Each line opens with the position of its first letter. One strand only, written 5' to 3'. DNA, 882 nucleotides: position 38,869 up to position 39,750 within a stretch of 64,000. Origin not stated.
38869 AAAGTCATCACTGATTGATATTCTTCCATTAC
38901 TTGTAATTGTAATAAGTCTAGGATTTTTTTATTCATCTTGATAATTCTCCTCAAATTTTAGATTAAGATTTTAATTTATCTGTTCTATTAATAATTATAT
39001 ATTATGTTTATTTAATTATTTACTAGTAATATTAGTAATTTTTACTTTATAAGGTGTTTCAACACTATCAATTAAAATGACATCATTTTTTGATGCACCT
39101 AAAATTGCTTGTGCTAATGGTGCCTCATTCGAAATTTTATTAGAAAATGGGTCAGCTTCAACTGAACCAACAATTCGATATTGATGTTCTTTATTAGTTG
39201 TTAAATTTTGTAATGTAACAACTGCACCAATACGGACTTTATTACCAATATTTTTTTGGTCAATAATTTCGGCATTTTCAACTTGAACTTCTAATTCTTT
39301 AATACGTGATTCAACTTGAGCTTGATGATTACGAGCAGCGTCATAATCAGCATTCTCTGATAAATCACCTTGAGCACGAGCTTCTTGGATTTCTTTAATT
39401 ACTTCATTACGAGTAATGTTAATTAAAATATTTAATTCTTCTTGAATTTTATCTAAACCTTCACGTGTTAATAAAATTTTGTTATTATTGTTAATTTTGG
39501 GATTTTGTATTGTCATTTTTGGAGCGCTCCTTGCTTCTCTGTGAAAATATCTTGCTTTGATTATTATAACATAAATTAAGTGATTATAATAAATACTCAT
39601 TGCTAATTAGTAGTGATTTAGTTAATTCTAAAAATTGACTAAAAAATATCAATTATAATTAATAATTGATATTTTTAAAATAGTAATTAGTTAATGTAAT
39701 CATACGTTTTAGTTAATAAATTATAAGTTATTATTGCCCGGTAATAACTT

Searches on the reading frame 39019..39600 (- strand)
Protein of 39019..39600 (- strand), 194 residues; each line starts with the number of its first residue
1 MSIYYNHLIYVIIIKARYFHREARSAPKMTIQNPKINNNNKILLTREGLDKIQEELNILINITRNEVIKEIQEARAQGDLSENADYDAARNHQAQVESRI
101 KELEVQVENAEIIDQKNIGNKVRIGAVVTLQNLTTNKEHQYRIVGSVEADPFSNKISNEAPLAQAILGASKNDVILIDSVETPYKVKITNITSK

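Call 91: search_protein_families(library=pfam, max_evalue=0.00001, proteins=[window:39019-39600:-])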
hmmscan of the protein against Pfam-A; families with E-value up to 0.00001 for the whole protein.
seq(194 aa): 2 families
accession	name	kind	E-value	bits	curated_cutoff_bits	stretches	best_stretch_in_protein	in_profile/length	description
PF03449.20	GreA_GreB_N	-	1.2e-26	93.1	24.5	1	42-112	1-71/71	Transcription elongation factor, N-terminal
PF01272.25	GreA_GreB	-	2.5e-22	79.1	26.9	1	120-192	4-76/77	Transcription elongation factor, GreA/GreB, C-term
